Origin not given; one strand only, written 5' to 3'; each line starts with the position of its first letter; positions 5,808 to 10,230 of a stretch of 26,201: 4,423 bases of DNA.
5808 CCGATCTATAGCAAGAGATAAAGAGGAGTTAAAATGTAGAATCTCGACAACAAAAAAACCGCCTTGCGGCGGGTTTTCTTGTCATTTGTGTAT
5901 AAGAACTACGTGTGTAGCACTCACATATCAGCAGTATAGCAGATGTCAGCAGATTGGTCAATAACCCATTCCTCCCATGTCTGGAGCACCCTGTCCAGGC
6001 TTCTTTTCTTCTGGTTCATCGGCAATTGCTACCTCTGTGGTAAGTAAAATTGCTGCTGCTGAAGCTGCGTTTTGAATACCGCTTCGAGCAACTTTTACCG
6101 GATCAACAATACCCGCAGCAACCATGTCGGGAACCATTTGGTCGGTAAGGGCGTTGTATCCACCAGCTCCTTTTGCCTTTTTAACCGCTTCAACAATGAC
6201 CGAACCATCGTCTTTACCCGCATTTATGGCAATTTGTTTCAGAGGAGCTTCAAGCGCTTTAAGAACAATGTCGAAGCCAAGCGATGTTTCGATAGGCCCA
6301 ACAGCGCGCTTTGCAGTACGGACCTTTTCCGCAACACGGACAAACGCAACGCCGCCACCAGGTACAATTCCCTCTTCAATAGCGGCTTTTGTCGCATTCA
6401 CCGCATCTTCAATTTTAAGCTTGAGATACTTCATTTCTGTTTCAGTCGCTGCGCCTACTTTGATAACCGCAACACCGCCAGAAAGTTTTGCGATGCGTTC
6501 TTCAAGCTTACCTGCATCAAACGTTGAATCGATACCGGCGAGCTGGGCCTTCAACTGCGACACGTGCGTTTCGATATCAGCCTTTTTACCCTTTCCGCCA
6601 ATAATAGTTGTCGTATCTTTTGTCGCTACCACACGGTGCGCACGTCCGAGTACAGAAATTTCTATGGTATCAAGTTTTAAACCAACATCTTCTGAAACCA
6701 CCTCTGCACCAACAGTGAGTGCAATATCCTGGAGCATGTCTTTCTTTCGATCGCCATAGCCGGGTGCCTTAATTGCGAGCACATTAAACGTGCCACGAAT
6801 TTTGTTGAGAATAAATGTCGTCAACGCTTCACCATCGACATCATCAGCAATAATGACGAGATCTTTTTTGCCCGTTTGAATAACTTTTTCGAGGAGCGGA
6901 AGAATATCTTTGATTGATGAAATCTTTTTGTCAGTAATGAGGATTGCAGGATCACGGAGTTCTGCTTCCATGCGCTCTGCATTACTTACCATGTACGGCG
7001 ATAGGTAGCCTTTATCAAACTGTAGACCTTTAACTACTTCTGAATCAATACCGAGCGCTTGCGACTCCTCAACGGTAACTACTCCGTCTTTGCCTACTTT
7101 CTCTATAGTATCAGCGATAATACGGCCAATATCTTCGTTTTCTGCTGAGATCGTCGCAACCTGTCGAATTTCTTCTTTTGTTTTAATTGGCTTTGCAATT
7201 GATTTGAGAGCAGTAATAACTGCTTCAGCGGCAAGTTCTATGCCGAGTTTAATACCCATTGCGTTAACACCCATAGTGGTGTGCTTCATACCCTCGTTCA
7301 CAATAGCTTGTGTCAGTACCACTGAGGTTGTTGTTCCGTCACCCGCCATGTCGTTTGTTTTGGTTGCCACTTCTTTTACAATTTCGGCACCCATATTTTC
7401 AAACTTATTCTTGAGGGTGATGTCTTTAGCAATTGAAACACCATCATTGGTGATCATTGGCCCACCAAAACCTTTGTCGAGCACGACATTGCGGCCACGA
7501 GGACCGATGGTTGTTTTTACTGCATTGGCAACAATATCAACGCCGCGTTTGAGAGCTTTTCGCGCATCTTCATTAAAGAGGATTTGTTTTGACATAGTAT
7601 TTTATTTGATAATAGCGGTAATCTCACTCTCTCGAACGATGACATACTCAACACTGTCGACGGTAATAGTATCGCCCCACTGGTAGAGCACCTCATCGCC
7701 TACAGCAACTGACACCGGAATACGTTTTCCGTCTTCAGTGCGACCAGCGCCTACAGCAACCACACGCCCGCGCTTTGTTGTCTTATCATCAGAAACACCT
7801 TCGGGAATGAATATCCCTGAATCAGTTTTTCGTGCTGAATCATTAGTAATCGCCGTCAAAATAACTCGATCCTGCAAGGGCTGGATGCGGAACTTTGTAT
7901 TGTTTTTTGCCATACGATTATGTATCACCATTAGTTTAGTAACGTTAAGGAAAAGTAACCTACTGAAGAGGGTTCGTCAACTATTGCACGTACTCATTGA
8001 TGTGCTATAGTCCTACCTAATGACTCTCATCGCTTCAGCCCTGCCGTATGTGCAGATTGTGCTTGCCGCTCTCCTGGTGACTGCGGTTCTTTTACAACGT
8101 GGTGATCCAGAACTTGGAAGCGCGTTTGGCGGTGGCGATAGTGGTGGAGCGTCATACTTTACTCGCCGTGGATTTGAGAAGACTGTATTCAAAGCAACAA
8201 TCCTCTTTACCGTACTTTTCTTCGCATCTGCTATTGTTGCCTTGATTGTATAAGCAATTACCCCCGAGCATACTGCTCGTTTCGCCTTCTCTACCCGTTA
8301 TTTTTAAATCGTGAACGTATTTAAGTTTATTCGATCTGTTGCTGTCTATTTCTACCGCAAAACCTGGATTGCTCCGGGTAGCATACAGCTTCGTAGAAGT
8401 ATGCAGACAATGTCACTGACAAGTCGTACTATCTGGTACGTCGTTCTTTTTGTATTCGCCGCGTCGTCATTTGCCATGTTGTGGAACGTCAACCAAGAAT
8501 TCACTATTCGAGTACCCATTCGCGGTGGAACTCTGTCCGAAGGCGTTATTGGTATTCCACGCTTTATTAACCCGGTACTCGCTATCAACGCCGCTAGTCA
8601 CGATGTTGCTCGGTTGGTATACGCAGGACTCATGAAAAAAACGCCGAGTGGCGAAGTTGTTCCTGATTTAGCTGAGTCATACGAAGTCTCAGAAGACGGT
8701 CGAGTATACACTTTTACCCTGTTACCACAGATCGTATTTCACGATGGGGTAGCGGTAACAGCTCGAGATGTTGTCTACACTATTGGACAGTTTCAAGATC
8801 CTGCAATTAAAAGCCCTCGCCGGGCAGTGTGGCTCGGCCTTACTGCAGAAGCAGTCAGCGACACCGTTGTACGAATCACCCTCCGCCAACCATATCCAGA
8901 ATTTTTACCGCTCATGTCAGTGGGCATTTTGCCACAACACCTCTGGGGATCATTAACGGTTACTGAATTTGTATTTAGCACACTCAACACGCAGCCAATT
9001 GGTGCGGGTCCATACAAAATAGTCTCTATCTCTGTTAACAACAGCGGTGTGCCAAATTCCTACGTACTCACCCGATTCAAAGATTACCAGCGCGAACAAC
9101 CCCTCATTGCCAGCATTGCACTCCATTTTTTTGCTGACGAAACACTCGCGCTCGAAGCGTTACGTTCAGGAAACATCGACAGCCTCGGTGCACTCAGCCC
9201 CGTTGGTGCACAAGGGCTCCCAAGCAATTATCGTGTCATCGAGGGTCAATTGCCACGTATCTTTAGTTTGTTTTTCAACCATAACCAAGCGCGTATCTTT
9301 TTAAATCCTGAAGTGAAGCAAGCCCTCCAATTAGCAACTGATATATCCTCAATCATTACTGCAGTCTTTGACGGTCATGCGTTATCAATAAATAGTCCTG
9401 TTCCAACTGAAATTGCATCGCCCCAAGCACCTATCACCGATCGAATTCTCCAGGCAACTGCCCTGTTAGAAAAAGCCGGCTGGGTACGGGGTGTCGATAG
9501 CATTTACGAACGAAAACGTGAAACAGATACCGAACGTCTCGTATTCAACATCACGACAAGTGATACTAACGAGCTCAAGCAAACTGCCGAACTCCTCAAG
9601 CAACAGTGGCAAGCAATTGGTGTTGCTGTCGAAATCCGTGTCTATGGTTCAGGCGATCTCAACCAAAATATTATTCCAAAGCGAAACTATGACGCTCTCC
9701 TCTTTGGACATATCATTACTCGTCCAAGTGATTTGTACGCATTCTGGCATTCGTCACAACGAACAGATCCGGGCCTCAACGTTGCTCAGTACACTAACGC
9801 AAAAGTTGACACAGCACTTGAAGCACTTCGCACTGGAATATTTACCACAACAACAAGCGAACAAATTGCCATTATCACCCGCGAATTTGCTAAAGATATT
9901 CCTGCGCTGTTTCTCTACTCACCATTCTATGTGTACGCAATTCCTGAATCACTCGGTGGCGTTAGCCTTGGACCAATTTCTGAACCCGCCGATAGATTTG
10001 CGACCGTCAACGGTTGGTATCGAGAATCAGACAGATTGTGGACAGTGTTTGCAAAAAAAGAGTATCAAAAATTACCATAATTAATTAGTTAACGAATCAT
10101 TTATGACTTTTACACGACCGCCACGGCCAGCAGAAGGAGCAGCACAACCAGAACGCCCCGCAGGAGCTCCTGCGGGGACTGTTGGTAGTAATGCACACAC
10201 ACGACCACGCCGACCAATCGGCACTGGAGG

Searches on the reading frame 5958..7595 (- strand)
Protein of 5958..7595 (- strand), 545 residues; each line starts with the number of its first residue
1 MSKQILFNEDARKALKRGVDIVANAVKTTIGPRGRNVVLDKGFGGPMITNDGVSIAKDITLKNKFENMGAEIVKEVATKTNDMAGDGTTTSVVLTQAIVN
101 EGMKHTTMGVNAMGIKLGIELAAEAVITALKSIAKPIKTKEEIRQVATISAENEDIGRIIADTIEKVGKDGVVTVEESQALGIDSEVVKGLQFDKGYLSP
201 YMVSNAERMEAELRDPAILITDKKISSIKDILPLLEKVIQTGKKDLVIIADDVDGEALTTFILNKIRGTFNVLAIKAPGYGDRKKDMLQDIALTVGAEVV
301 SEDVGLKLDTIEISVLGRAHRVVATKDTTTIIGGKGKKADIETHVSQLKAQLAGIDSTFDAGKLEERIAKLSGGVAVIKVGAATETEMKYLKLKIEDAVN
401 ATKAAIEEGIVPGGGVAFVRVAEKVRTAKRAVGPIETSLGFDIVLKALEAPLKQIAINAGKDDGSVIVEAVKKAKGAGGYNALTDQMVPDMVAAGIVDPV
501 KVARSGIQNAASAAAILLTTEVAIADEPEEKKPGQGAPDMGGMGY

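Call 7: search_protein_families(library=pfam, proteins=[window:5958-7595:-])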
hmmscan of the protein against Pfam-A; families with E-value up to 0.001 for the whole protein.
window:5958-7595:- (545 aa): 1 family
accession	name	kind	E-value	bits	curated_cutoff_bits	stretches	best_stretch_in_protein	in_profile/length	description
PF00118.29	Cpn60_TCP1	-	1.3e-72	245.6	34.3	1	22-526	1-488/490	TCP-1/cpn60 chaperonin family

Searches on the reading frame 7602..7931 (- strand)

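Call 7: search_protein_families(library=pfam, proteins=[window:7602-7931:-])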
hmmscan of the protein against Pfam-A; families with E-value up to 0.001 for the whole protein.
window:7602-7931:- (109 aa): 1 family
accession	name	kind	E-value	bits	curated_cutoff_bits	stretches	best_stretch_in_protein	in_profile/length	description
PF00166.26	Cpn10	-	3.1e-21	75.6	21.1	1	16-108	2-93/93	Chaperonin 10 Kd subunit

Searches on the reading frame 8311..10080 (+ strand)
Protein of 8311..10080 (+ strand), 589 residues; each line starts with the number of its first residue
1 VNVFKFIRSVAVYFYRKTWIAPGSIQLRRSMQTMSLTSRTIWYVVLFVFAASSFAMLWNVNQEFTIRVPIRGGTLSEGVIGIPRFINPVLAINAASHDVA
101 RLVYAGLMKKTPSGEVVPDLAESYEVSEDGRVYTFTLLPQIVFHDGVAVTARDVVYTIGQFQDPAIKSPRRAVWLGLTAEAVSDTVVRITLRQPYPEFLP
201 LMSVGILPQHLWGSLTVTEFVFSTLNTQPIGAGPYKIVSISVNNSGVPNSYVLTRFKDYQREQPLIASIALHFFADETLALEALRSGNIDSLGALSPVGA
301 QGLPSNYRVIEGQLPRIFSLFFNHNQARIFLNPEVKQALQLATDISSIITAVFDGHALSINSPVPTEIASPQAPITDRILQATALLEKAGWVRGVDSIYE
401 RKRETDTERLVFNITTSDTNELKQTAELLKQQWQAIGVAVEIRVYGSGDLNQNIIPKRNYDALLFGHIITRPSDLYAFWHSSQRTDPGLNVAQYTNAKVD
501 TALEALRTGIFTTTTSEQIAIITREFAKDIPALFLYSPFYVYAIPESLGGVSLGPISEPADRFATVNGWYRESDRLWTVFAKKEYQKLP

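Call 7: search_protein_families(library=pfam, proteins=[window:8311-10080:+])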
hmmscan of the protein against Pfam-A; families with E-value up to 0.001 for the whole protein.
window:8311-10080:+ (589 aa): 1 family
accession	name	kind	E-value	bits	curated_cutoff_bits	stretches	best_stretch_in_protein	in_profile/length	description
PF00496.27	SBP_bac_5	-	2.1e-68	231.5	32.4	1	115-481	1-360/368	Bacterial extracellular solute-binding proteins, family 5 Middle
